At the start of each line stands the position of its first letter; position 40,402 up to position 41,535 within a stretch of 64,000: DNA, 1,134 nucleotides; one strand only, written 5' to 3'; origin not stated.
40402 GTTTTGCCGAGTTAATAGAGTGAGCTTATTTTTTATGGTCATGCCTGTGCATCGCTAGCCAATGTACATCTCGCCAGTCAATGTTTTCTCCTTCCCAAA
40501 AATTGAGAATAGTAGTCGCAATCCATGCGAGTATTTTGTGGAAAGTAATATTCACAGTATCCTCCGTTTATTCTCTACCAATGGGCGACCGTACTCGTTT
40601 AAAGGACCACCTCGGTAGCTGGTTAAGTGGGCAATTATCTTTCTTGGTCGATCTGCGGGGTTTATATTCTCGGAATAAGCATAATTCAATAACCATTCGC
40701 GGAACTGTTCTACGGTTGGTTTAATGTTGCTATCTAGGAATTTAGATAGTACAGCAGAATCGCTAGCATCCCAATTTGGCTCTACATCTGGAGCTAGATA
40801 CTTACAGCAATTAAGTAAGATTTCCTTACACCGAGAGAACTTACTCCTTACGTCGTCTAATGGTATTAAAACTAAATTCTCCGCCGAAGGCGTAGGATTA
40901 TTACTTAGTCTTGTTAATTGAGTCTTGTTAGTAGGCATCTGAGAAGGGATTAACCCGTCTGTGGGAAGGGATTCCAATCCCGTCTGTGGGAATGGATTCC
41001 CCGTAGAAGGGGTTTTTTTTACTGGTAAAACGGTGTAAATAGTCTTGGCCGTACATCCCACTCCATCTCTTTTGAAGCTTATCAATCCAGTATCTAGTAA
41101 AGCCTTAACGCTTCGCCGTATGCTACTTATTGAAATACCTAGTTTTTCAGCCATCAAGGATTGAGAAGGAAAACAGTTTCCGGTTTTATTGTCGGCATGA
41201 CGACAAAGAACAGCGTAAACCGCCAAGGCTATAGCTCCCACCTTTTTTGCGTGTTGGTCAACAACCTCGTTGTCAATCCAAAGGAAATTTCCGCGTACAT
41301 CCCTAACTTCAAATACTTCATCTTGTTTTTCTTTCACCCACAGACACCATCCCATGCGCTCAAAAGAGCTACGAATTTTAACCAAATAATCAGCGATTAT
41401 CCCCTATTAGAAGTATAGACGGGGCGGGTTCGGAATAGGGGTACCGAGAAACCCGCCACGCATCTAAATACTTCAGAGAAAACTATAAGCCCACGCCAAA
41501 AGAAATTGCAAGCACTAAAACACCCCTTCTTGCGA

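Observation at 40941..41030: Iteron-like direct repeats inside the replication-initiator gene (candidate origin)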

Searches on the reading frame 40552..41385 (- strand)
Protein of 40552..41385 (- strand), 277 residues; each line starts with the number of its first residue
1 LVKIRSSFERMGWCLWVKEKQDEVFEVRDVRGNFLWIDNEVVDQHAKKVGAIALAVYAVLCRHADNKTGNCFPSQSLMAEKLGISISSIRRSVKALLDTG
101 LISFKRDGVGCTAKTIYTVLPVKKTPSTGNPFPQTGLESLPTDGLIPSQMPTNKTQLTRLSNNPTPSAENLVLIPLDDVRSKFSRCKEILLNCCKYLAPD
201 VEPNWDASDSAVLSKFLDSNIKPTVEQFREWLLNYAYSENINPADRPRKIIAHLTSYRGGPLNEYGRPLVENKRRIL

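Call 6: search_protein_families(library=pfam, proteins=[window:40552-41385:-], max_evalue=0.01)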
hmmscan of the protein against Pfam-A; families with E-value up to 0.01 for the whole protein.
window:40552-41385:- (277 aa): 6 families
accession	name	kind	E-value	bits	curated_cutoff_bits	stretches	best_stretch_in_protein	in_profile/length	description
PF13730.12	HTH_36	-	8.6e-14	51.5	25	1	53-102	7-55/55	Helix-turn-helix domain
PF13412.12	HTH_24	-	0.00015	21.7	21.9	1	74-102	19-47/48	Winged helix-turn-helix DNA-binding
PF03428.19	RP-C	-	0.0019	18.5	24.4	1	72-105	71-104/175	Replication protein C N-terminal domain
PF13545.12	HTH_Crp_2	-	0.0055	17.1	27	0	58-106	5-56/70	Crp-like helix-turn-helix domain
PF05732.17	RepL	-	0.0081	16.1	20.3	0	73-111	76-114/164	Firmicute plasmid replication protein (RepL)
PF01047.28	MarR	-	0.0093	16.3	24.6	0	74-107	19-52/59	MarR family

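Call 7: search_protein_families(library=phrogs, proteins=[window:40552-41385:-], max_evalue=0.01)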
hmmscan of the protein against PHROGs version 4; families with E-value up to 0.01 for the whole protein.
window:40552-41385:- (277 aa): 15 families
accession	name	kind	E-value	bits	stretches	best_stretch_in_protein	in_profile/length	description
phrog_270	-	DNA, RNA and nucleotide metabolism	1.2e-14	55.5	1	30-162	28-142/383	replication initiation protein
phrog_428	-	DNA, RNA and nucleotide metabolism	8.8e-13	49.2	1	17-177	73-223/455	replication initiation protein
phrog_186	-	DNA, RNA and nucleotide metabolism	4.3e-10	40.8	1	30-154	18-143/308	DnaD-like helicase loader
phrog_678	-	DNA, RNA and nucleotide metabolism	1.8e-09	38.6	1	26-155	24-190/346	replication initiation O-like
phrog_1835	-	DNA, RNA and nucleotide metabolism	2.5e-08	34.6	1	43-124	38-122/301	HTH DNA binding protein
phrog_26369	-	DNA, RNA and nucleotide metabolism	7.9e-08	32.7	1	28-102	36-110/347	replication initiation protein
phrog_8102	-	DNA, RNA and nucleotide metabolism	1.2e-07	32.2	1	42-125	25-112/337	replication initiation protein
phrog_391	-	DNA, RNA and nucleotide metabolism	2e-06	28.7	1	52-128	15-97/298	replication initiation O-like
phrog_1032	-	DNA, RNA and nucleotide metabolism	9.3e-06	26.8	1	63-170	29-135/281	replication initiation protein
phrog_15053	-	unknown function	1.6e-05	25.2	1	50-105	45-100/343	-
phrog_345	-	DNA, RNA and nucleotide metabolism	3.3e-05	24.7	1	46-156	40-150/297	replication initiation O-like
phrog_12720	-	DNA, RNA and nucleotide metabolism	6.5e-05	23.9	1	48-99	26-76/117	DNA binding protein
phrog_8540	-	DNA, RNA and nucleotide metabolism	0.0005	21.3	1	59-106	22-71/196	replication initiation O-like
phrog_19658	-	DNA, RNA and nucleotide metabolism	0.0008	20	1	46-112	14-79/283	replication initiation protein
phrog_4617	-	DNA, RNA and nucleotide metabolism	0.0042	17.8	1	60-121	26-88/223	replication initiation protein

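Call 11: find_related_loci(query=window:40552-41385:-, collection=viral_contigs, flank=3000)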
Query window:40552-41385:- (277 aa) in viral_contigs; peptide patterns used: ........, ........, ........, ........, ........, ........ (x = any residue, [..] = any of these).
2 stretches matched a pattern, but none encodes a relative of the query by tblastn (E <= 1e-3).

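Call 12: find_related_loci(query=window:40552-41385:-, collection=genome_contigs, flank=3000)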
Query window:40552-41385:- (277 aa) in genome_contigs; peptide patterns used: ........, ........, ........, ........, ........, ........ (x = any residue, [..] = any of these).
59 stretches matched a pattern, but none encodes a relative of the query by tblastn (E <= 1e-3).

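Call 13: find_homologous_proteins(query=window:40552-41385:-, max_evalue=0.001)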
Query window:40552-41385:- (277 aa): 9 proteins with E <= 0.001 among 859 candidates.
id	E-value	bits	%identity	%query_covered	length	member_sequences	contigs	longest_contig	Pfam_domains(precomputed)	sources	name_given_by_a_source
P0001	3.0e-172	590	100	94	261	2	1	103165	PF13730.13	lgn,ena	-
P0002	1.6e-123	430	73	94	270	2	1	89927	PF13730.13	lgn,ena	-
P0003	2.7e-109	383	70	94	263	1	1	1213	PF13730.13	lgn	-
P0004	5.6e-69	251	52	91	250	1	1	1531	PF13730.13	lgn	-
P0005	7.8e-45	172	40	87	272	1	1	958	PF13730.13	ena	-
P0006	6.9e-29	119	59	36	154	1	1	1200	-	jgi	jgi:hypothetical protein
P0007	8.0e-9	54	31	48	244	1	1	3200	PF13730.13,PF02002.24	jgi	jgi:hypothetical protein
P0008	9.1e-7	47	45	28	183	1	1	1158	PF13730.13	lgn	-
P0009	8.9e-4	37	28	71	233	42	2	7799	PF01047.29,PF13730.13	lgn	-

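Call 14: find_encoding_contigs(protein=P0002, flank=10000, max_places=3)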
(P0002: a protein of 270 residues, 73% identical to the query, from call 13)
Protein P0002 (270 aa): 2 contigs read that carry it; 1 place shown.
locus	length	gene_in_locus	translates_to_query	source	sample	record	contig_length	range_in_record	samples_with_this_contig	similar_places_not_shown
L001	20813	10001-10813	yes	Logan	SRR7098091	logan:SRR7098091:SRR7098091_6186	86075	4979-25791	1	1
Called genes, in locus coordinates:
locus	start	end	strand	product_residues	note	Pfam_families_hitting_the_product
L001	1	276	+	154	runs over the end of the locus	-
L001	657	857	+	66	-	-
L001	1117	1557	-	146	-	-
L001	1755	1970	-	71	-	-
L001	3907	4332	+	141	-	-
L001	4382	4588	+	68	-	-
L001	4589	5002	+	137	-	-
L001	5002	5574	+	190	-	-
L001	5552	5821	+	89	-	-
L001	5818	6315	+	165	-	-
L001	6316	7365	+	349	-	PF12705:PDDEXK_1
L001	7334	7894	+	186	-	PF13392:HNH_3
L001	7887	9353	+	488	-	-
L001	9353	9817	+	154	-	PF18907:DUF5662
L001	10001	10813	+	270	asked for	PF13730:HTH_36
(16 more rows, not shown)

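Call 15: find_encoding_contigs(protein=P0003, flank=3000, max_places=3)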
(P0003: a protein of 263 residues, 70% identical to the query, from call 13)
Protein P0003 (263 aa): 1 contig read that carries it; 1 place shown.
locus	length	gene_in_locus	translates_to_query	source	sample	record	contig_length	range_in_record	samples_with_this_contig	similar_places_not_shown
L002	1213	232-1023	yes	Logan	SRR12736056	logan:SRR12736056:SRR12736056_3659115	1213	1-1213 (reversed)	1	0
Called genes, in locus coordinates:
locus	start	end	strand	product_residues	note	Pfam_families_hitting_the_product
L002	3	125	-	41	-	?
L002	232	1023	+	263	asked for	PF13730:HTH_36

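Call 16: find_encoding_contigs(protein=P0004, flank=3000, max_places=3)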
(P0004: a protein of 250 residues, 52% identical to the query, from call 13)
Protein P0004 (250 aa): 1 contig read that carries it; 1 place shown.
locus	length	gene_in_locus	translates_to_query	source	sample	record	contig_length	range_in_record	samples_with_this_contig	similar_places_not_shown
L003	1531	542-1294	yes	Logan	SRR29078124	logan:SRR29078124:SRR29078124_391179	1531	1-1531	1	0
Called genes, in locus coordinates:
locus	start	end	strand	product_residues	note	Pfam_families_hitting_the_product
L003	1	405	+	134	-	?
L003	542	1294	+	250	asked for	PF13730:HTH_36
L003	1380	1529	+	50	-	?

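Call 17: find_encoding_contigs(protein=P0005, flank=3000, max_places=3)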
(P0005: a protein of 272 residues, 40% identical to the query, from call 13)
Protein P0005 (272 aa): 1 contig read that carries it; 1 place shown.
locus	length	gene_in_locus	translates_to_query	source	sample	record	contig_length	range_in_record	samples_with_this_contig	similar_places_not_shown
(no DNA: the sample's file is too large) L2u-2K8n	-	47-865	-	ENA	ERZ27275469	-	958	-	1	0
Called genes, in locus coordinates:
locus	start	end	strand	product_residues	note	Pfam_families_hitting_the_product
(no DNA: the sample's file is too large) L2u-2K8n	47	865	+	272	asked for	PF13730:HTH_36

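Call 23: find_related_loci(query=A1, collection=viral_contigs, flank=3000)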
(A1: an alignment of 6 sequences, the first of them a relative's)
Query A1 (261 aa) in viral_contigs; peptide patterns used: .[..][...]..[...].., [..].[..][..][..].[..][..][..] (x = any residue, [..] = any of these).
37 stretches matched a pattern; 4 encode a relative of the query (tblastn E <= 1e-3); 4 distinct loci.
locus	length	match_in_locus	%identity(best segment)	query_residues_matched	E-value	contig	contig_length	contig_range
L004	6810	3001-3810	73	1-261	2e-131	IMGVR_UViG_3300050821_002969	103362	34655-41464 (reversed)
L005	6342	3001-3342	49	149-261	1e-29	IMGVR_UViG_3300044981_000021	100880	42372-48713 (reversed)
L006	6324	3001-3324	43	152-261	5e-24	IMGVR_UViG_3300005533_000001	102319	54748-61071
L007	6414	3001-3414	27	117-252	4e-6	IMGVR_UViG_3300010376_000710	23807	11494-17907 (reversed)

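Call 24: find_related_loci(query=A1, collection=metagenome_contigs, flank=3000)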
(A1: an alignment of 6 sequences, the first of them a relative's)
Query A1 (261 aa) in metagenome_contigs; peptide patterns used: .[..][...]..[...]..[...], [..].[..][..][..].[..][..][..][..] (x = any residue, [..] = any of these).
48 stretches matched a pattern; 2 encode a relative of the query (tblastn E <= 1e-3); 2 distinct loci.
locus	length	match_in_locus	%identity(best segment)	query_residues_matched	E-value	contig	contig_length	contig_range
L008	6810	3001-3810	73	1-261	9e-132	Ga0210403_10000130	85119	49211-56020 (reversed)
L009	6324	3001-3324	43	152-261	2e-24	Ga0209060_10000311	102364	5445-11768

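Call 89: predict_structure(alignment_id=A1)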
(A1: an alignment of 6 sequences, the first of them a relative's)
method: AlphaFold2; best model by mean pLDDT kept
length: 261 residues; sequences in the alignment: 6
mean_pLDDT: 49.7   pTM: 0.34
mean pLDDT of the five models: 49.7, 48.6, 43.0, 42.4, 39.5
residues with pLDDT >= 90: 0; 70-90: 55; 50-70: 66; < 50: 140
segments of 3 or more residues with pLDDT < 50: 1-30, 106-164, 180-185, 224-261
pLDDT, mean of each block of 10 residues (from residue 1): 29 25 39 62 72 75 70 79 78 71 54 29 29 30 32 31 46 52 48 64 62 61 45 36 36 37 33
secondary structure, 60 per line:
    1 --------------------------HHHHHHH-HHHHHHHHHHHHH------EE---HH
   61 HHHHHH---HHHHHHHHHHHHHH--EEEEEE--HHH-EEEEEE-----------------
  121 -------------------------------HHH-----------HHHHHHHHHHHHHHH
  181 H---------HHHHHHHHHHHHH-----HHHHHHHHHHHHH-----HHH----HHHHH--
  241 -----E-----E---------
elements in order: H27-33 H35-47 H59-66 H70-83 E86-91 E98-103 H166-181 H191-203 H209-221 H234-238

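Call 104: search_solved_structures(query=A1, max_evalue=1)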
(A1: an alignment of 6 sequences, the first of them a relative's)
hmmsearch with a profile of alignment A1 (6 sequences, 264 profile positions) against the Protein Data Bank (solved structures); distinct sequences matched with E-value up to 1: 24.
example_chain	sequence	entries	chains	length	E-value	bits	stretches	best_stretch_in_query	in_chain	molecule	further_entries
1lj9_A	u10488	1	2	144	0.0028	20.6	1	56-141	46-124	transcriptional regulator SlyA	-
2di3_A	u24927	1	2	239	0.02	17.9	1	48-113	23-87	Bacterial regulatory proteins, GntR family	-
3edp_A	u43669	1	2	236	0.02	17.8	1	46-93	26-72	Lin2111 protein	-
8pqm_A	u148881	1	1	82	0.025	17.5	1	47-95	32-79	FadR family transcriptional regulator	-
7bhy_A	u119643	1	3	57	0.056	16.4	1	53-86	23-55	Deoxyribonucleoside regulator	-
3tgn_A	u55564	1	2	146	0.061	16.3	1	59-122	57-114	Adc operon repressor AdcR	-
5zr4_A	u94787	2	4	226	0.15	15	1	51-91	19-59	Metal-dependent transcriptional regulator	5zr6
3bdd_A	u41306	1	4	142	0.15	15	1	26-151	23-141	Regulatory protein MarR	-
7b5t_A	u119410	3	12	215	0.16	14.9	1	43-94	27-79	GntR family transcriptional regulator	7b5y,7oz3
1i1g_A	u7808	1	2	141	0.21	14.5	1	58-84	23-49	TRANSCRIPTIONAL REGULATOR LRPA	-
5yhz_A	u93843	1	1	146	0.24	14.3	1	57-88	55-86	Zinc transport transcriptional regulator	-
5yhy_A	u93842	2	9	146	0.24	14.3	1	57-89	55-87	Zinc transport transcriptional regulator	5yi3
5yhx_A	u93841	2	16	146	0.25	14.2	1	57-89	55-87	Zinc transport transcriptional regulator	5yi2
5yi0_B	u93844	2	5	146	0.25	14.2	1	57-89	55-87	Zinc transport transcriptional regulator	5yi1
1q1h_A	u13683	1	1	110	0.32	13.9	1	57-98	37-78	Transcription Factor E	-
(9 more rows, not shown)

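Call 105: search_protein_families(library=ncbifam, proteins=[window:40552-41337:-], max_evalue=0.01)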
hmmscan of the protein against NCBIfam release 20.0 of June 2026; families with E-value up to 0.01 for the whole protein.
window:40552-41337:- (261 aa): 1 family
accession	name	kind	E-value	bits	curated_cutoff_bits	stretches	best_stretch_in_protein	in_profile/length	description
NF053606.1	Sta1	subfamily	0.0071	16.4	80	0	62-93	40-71/100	Sta1 family transcriptional regulator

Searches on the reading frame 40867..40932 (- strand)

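Call 62: search_protein_families(library=pfam, proteins=[L016:2106-2978:+], max_evalue=0.01)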
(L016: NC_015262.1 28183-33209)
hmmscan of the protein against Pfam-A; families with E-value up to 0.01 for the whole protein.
L016:2106-2978:+ (290 aa): 4 families
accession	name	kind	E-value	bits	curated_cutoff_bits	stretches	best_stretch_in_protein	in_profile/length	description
PF09524.15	Phg_2220_C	-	3.6e-28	97.9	27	1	166-238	1-73/73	Conserved phage C-terminus (Phg_2220_C)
PF13730.12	HTH_36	-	5.5e-16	58.6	25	1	25-77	3-55/55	Helix-turn-helix domain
PF01978.25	TrmB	-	4.9e-05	23.5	25.6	1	24-84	5-59/68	Sugar-specific transcriptional regulator TrmB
PF21984.2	DnaD_N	-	0.00022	21.8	27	1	31-91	19-79/101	DnaD N-terminal domain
